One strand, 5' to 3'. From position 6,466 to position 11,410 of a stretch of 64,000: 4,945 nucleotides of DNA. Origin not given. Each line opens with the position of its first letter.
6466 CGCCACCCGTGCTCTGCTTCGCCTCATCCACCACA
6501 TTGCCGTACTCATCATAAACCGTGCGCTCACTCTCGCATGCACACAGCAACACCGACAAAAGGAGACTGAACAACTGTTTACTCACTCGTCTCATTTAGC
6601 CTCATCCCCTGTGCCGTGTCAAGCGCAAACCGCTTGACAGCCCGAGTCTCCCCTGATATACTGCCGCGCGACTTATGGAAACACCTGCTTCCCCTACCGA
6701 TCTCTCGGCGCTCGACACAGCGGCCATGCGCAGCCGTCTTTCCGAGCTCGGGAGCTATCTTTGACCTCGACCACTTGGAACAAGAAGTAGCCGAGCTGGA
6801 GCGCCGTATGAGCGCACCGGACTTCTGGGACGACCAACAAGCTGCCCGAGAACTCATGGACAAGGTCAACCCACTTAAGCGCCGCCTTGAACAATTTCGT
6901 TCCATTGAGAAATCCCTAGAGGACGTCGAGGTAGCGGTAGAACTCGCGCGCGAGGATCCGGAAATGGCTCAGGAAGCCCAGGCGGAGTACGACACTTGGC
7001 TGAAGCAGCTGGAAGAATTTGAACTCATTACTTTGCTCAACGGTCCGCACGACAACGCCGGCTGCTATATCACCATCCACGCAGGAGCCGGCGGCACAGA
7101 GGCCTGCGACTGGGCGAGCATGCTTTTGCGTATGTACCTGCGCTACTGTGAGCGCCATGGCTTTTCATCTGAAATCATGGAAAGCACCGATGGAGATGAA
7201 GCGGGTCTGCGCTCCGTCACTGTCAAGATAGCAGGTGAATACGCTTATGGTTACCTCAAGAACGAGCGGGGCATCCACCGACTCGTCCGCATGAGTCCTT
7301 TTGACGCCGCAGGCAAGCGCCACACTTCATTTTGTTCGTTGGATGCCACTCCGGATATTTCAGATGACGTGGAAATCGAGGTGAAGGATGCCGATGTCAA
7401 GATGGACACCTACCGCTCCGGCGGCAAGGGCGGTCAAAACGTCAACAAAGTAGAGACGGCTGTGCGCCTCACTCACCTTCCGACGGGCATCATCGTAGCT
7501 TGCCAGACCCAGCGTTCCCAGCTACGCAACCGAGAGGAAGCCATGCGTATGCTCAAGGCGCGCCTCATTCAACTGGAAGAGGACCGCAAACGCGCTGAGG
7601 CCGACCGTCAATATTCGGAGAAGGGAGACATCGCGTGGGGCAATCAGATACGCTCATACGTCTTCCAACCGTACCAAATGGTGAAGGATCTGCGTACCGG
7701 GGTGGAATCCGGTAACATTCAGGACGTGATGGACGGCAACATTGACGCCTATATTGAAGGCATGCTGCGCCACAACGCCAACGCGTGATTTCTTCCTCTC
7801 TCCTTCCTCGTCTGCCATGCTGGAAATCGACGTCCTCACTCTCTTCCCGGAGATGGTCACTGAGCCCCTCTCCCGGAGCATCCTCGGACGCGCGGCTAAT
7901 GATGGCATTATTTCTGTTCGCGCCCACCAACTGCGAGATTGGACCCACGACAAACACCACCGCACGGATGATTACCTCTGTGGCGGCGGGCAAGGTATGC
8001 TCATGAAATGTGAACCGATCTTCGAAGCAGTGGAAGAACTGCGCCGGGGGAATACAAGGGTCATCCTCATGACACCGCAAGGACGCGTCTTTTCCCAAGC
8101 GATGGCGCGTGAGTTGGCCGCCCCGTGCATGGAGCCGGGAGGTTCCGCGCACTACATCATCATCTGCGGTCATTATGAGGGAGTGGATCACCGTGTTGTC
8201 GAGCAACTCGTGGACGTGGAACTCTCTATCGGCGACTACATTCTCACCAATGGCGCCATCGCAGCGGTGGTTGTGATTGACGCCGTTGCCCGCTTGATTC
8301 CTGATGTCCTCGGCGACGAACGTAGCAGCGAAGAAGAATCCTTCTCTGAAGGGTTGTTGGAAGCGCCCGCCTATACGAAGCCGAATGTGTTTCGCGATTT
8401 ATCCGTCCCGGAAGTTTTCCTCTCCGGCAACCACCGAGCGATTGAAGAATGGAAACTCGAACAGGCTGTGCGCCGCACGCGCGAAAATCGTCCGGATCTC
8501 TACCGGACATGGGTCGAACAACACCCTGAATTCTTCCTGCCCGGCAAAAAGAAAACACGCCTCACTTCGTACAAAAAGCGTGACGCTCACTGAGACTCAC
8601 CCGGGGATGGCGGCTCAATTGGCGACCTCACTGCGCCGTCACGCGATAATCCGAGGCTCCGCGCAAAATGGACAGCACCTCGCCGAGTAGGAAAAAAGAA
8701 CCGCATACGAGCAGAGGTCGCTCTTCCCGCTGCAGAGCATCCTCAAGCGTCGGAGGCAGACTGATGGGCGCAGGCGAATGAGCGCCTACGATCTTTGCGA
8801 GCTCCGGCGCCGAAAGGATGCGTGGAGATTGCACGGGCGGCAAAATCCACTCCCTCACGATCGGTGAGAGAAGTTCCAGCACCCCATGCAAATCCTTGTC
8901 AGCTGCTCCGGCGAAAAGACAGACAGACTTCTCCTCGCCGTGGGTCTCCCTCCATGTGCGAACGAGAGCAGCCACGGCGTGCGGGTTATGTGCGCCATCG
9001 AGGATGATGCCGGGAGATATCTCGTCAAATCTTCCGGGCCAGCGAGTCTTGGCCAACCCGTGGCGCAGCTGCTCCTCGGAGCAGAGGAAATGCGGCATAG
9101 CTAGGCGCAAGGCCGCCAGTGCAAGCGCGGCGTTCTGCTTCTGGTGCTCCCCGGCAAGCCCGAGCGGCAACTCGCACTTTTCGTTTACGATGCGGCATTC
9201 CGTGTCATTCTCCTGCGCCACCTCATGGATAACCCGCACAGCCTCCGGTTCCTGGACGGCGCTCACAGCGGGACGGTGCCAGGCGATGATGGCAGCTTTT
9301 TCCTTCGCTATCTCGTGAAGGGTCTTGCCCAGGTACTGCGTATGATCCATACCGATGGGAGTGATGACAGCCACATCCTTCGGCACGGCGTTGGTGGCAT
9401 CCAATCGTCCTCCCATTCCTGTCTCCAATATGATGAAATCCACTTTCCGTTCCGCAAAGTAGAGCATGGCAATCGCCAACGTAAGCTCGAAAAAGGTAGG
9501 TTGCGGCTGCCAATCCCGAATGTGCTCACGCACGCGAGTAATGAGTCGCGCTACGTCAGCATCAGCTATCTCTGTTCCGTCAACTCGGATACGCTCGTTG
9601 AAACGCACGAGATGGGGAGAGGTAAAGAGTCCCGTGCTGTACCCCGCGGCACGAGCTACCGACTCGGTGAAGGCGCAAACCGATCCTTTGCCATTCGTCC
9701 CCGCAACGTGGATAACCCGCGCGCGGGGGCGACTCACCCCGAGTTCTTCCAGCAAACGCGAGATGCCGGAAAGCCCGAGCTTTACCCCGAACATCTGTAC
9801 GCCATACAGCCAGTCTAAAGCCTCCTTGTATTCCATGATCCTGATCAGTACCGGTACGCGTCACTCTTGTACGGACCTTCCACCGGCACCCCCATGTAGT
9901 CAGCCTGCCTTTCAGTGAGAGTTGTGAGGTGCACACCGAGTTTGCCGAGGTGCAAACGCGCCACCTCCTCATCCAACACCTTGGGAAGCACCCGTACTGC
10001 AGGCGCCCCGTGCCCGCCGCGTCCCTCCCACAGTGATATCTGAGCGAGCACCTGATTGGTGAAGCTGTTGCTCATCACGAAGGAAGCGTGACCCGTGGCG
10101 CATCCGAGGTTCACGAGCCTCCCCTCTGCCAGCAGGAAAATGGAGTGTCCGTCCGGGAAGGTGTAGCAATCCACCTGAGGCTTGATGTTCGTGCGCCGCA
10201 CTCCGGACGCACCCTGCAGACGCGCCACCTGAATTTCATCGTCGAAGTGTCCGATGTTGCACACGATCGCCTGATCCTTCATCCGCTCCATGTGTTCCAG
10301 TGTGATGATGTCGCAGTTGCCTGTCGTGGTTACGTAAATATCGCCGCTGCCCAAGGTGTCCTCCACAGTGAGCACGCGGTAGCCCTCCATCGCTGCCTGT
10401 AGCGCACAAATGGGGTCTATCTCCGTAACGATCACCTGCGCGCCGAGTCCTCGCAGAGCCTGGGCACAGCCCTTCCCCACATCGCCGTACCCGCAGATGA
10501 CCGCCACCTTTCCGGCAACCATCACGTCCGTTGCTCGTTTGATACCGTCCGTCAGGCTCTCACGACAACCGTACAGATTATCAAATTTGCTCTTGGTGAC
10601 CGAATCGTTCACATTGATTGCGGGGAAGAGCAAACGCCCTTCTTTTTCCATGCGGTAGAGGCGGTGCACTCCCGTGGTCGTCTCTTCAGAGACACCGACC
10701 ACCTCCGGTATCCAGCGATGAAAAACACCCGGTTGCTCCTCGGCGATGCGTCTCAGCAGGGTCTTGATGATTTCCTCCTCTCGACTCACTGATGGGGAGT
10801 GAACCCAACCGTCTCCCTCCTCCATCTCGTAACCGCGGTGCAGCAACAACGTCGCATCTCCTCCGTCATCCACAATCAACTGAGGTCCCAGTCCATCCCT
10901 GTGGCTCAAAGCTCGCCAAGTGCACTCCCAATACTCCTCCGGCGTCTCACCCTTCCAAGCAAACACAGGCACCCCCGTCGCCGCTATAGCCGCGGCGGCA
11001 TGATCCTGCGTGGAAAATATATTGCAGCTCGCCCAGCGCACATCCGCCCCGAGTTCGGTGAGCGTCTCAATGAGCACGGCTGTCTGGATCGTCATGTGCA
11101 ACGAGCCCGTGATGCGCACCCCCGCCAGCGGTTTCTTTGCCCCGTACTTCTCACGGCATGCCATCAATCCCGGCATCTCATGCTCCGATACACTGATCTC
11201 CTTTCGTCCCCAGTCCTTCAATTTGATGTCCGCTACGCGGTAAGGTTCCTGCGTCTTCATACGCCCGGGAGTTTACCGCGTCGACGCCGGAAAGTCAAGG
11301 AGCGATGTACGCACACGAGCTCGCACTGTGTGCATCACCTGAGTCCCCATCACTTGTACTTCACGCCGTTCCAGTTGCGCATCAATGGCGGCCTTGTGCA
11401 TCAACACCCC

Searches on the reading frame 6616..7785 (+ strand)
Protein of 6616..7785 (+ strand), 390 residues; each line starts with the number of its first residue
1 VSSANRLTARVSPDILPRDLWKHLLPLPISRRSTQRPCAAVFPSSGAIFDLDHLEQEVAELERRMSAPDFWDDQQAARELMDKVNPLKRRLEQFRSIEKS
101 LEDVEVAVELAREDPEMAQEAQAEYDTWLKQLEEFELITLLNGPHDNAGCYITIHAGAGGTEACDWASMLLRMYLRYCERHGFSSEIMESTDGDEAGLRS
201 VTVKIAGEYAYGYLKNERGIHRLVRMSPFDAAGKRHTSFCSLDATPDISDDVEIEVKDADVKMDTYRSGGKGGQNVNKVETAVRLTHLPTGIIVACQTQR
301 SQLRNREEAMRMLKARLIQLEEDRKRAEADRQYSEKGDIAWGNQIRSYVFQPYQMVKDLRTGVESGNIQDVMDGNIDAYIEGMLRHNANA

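Call 49: search_protein_families(library=pfam, proteins=[window:6616-7785:+], max_evalue=0.0001)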
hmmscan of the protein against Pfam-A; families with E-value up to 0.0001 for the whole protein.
window:6616-7785:+ (390 aa): 3 families
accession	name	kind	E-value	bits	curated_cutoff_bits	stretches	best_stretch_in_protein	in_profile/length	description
PF03462.23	PCRF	-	7.4e-62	209.1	24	1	54-241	1-193/194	PCRF domain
PF00472.26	RF-1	-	6.8e-42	142.5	35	1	250-360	1-116/116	RF-1 domain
PF16326.10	ABC_tran_CTD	-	5.7e-05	23.7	32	1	51-93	17-59/69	ABC transporter C-terminal domain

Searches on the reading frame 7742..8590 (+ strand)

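Call 49: search_protein_families(library=pfam, proteins=[window:7742-8590:+], max_evalue=0.0001)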
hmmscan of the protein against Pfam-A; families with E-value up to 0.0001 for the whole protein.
window:7742-8590:+ (283 aa): 1 family
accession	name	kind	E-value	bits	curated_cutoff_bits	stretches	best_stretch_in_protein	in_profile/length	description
PF01746.26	tRNA_m1G_MT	-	8.4e-58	195.7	27.3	1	49-251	2-195/195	tRNA (Guanine-1)-methyltransferase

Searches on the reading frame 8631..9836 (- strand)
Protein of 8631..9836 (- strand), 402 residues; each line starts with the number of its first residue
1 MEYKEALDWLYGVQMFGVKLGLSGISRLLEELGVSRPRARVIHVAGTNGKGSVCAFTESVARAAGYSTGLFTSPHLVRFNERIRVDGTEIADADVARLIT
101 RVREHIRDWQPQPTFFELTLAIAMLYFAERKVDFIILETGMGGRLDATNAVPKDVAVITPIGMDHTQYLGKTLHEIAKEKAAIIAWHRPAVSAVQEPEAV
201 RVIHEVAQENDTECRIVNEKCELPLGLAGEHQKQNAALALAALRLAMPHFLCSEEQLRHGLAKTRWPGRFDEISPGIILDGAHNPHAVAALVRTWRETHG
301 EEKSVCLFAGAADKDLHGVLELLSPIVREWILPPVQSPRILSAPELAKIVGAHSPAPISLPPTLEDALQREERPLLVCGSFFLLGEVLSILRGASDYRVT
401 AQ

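Call 49: search_protein_families(library=pfam, proteins=[window:8631-9836:-], max_evalue=0.0001)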
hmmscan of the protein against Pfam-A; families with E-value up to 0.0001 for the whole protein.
window:8631-9836:- (402 aa): 2 families
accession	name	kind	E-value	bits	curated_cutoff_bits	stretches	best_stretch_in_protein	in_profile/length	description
PF08245.18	Mur_ligase_M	-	1e-13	52.2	24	1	44-193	1-119/200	Mur ligase middle domain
PF02875.26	Mur_ligase_C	-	2.7e-10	41.6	28.4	1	269-370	2-110/127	Mur ligase, glutamate ligase domain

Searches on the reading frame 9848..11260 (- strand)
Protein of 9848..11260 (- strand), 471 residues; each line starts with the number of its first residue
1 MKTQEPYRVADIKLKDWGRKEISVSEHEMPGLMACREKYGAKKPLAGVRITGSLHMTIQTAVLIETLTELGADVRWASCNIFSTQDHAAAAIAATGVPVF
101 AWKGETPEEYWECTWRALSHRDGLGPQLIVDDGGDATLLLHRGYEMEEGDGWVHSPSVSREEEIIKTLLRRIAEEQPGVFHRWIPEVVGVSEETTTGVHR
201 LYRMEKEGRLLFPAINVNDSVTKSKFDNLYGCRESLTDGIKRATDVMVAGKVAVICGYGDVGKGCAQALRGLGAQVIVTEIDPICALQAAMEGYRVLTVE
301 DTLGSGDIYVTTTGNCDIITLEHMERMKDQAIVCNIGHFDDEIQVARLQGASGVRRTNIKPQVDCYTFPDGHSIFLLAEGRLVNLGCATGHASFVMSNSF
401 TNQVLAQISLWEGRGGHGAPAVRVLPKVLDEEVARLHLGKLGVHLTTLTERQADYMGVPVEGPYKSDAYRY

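Call 49: search_protein_families(library=pfam, proteins=[window:9848-11260:-], max_evalue=0.0001)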
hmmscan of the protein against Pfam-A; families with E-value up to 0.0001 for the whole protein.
window:9848-11260:- (471 aa): 3 families
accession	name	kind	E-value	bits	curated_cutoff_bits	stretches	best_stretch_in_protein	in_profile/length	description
PF05221.23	AdoHcyase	-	2.7e-142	473.7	25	1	7-470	2-299/299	S-adenosyl-L-homocysteine hydrolase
PF00670.27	AdoHcyase_NAD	-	3e-82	275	27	1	228-390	1-162/162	S-adenosyl-L-homocysteine hydrolase, NAD binding domain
PF02826.25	2-Hacid_dh_C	-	1e-07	31.9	25.1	1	247-337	33-127/178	D-isomer specific 2-hydroxyacid dehydrogenase, NAD binding domain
